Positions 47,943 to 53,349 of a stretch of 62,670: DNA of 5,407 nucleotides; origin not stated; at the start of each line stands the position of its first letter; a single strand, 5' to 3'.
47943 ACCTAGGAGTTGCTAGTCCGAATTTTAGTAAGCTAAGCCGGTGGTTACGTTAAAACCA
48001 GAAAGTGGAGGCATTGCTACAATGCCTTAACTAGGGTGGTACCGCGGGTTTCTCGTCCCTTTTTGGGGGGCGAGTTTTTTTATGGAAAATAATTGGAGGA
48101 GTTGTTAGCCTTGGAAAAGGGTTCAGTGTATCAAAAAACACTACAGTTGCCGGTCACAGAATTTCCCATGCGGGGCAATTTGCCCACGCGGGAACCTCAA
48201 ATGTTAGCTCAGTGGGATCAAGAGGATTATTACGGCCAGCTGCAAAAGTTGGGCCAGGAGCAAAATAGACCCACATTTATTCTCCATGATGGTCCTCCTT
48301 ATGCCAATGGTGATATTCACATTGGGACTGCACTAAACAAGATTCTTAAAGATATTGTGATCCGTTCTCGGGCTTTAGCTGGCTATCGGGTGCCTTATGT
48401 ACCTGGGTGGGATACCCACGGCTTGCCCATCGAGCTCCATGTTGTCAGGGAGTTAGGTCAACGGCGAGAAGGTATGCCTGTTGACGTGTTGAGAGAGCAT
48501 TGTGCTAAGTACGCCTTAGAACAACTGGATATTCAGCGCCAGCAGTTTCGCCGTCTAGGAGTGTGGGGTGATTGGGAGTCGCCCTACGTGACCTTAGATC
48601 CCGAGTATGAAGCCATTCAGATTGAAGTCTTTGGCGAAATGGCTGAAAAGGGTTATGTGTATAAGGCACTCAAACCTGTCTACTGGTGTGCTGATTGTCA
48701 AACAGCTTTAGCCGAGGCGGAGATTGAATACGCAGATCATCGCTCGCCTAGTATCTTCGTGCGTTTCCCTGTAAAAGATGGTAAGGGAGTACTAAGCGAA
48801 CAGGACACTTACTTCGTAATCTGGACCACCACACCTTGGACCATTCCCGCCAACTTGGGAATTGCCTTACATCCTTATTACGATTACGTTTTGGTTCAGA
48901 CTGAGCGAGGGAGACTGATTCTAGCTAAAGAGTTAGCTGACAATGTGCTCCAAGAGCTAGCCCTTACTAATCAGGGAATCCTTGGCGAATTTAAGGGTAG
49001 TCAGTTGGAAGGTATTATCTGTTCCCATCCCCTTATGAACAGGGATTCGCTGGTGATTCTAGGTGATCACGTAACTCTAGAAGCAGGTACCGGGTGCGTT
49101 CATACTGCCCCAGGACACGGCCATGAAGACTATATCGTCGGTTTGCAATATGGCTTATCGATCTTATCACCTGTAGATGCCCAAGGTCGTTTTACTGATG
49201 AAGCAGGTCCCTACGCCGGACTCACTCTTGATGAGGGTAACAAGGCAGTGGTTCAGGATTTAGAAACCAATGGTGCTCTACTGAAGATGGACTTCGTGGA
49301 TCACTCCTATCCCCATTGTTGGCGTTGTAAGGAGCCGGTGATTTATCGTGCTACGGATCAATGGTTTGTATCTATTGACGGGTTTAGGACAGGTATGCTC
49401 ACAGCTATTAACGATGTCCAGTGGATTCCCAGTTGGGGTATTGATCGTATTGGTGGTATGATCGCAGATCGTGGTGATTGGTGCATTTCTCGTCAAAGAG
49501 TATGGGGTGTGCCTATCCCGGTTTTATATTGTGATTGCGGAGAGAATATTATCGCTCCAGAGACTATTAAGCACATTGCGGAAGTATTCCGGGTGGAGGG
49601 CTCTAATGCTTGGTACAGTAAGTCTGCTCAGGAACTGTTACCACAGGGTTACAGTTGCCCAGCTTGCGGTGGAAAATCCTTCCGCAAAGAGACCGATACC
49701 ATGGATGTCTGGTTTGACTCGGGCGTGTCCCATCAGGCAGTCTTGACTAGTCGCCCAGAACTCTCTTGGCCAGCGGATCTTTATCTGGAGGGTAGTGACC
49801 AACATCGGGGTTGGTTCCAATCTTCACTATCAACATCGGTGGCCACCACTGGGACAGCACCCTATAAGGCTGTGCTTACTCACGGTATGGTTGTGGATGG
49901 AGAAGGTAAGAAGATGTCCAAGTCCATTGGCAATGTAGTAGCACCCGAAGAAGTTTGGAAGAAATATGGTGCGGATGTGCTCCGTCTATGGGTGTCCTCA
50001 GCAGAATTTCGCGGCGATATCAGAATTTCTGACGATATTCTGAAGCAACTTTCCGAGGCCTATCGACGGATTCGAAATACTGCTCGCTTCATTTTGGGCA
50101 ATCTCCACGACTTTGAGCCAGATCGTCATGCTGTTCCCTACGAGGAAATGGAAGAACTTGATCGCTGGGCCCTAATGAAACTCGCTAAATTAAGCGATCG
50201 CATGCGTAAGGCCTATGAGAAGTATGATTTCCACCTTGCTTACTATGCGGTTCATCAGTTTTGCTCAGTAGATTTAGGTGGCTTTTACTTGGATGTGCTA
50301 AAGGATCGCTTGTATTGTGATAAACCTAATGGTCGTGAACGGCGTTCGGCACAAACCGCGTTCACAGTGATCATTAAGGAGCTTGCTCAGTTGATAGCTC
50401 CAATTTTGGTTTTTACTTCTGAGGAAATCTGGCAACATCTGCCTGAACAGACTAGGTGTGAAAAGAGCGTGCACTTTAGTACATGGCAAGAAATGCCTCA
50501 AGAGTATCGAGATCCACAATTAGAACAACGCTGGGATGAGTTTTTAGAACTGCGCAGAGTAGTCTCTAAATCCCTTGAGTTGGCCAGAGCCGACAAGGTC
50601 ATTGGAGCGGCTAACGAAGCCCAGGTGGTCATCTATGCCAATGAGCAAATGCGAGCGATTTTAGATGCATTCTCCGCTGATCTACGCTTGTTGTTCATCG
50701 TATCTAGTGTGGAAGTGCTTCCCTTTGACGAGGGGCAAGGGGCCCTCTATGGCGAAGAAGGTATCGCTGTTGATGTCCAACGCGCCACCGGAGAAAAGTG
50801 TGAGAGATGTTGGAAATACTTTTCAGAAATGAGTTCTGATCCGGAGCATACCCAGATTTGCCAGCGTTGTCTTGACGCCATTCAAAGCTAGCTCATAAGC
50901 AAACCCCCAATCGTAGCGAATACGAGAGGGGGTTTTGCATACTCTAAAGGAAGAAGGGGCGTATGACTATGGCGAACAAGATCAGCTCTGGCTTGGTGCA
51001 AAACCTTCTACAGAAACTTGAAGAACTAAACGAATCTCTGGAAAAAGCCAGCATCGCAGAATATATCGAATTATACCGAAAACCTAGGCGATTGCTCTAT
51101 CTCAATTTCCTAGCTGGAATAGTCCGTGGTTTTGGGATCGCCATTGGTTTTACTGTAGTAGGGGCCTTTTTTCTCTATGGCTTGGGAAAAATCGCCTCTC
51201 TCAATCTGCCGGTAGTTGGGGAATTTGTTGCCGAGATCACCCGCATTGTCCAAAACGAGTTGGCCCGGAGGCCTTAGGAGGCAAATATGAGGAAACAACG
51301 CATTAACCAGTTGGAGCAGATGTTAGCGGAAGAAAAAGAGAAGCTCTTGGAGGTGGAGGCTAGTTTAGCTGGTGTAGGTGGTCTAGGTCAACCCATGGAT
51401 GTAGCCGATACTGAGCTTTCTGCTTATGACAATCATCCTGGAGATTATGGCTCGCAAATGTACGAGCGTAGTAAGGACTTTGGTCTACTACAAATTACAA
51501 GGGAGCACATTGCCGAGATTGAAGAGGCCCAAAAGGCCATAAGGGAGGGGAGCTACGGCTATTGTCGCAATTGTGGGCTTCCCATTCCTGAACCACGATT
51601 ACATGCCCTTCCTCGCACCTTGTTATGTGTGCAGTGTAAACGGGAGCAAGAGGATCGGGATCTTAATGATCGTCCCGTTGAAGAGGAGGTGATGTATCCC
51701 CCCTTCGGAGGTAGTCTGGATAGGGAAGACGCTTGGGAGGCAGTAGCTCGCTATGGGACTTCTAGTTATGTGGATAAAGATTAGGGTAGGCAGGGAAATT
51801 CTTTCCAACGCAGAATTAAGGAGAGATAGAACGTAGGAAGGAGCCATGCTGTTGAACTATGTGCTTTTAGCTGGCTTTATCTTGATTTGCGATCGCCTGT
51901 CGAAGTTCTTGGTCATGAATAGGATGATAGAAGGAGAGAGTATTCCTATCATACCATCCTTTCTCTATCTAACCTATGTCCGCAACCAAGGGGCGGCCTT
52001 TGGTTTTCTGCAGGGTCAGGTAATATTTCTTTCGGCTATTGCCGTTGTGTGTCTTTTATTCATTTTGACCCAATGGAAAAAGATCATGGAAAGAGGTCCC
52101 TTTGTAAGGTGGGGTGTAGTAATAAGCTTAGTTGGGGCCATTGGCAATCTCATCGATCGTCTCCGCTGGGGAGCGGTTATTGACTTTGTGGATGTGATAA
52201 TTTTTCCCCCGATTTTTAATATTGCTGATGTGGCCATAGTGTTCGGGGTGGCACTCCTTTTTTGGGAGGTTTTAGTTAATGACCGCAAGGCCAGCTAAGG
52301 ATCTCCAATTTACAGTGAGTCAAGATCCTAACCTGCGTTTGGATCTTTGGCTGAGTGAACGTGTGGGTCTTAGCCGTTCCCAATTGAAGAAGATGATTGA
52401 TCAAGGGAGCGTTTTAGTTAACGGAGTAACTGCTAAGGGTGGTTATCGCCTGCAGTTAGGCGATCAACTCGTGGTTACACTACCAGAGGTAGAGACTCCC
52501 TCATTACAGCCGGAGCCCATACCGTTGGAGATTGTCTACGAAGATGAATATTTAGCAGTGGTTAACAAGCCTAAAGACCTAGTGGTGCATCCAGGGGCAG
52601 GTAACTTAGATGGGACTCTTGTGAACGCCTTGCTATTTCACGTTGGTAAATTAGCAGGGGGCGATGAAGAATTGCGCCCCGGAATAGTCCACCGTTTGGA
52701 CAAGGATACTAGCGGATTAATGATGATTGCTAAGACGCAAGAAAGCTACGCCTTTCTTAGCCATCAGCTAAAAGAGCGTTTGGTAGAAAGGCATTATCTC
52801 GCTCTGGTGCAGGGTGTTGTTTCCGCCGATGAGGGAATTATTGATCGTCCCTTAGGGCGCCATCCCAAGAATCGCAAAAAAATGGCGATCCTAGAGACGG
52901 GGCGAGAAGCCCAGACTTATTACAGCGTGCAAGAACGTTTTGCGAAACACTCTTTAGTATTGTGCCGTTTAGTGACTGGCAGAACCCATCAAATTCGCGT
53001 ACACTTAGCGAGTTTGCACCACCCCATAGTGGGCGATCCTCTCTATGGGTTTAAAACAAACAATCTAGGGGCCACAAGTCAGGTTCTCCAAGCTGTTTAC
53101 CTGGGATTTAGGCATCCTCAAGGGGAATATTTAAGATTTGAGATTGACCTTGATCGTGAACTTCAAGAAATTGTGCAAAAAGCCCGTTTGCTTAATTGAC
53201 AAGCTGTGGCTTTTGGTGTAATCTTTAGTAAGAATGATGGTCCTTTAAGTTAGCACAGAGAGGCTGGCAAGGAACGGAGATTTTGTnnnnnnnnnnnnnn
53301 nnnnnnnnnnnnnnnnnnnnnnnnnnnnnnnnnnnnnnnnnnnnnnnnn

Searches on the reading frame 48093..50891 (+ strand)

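Call 48: search_protein_families(library=pfam, proteins=[window:48093-50891:+])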
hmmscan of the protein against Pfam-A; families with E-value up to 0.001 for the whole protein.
window:48093-50891:+ (932 aa): 7 families
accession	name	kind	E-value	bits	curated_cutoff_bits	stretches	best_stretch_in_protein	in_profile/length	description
PF00133.28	tRNA-synt_1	-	2.1e-139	465.3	22.7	1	36-646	1-414/414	tRNA synthetases class I (I, L, M and V)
PF08264.19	Anticodon_1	-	1.8e-29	103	25.1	1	690-847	1-148/148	Anticodon-binding domain of tRNA ligase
PF09334.17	tRNA-synt_1g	-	1e-23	84.2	20.1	2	69-212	8-136/391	tRNA synthetases class I (M)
PF06827.20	zf-FPG_IleRS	-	1.3e-09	38.1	21.3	1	900-928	1-29/30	Zinc finger found in FPG and IleRS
PF01406.26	tRNA-synt_1e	-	1.4e-09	38.2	27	1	567-652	214-298/301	tRNA synthetases class I (C) catalytic domain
PF01921.24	tRNA-synt_1f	-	6.4e-06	25.7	27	1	587-664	264-339/360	tRNA synthetases class I (K)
PF13603.12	tRNA-synt_1_2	-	0.00046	20.2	25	1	301-363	81-142/185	Leucyl-tRNA synthetase, editing domain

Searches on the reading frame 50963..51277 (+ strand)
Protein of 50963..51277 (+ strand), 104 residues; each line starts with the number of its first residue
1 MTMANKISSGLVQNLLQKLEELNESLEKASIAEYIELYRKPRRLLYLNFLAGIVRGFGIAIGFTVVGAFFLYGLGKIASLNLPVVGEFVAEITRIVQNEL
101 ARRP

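Call 23: search_protein_families(library=pfam, proteins=[window:50963-51277:+], max_evalue=0.01)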
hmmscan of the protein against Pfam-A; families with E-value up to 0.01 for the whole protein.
window:50963-51277:+ (104 aa): 1 family
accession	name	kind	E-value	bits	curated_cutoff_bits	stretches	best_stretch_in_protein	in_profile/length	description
PF18910.5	DUF5665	-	1.4e-19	70.3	27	1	40-97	1-56/56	Domain of unknown function (DUF5665)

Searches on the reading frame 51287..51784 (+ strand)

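Call 48: search_protein_families(library=pfam, proteins=[window:51287-51784:+])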
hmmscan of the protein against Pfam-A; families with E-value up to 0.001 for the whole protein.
window:51287-51784:+ (165 aa): 1 family
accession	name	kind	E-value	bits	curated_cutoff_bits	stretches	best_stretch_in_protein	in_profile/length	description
PF01258.23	zf-dskA_traR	-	1.2e-11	44.8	24.9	1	88-122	1-35/36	Prokaryotic dksA/traR C4-type zinc finger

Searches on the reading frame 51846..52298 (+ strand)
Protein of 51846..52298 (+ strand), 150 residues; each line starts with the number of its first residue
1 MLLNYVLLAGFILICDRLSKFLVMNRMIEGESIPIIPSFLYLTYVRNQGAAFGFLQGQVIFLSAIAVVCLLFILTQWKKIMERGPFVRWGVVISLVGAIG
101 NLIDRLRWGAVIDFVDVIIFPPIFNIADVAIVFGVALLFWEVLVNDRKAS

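Call 48: search_protein_families(library=pfam, proteins=[window:51846-52298:+])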
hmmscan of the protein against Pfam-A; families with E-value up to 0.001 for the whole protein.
window:51846-52298:+ (150 aa): 1 family
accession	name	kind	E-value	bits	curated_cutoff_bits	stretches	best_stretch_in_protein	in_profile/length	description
PF01252.23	Peptidase_A8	-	3e-35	121.9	25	1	9-143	2-141/142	Signal peptidase (SPase) II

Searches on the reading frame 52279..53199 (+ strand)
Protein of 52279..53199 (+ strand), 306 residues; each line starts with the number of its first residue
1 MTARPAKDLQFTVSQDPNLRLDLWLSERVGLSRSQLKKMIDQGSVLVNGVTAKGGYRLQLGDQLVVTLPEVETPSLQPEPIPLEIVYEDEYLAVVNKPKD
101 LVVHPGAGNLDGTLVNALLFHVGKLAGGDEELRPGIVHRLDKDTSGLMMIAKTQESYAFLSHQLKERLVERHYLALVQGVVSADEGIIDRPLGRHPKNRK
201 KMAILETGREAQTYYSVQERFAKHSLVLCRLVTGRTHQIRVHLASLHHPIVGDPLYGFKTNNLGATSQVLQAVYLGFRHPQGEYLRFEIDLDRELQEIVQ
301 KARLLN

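Call 48: search_protein_families(library=pfam, proteins=[window:52279-53199:+])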
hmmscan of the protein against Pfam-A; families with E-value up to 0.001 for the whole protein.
window:52279-53199:+ (306 aa): 2 families
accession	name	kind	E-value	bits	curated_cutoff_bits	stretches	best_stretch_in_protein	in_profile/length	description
PF00849.27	PseudoU_synth_2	-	5.6e-34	118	26.8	1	92-245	2-152/152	RNA pseudouridylate synthase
PF01479.30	S4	-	2.1e-10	40.6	22.8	1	20-64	2-48/48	S4 domain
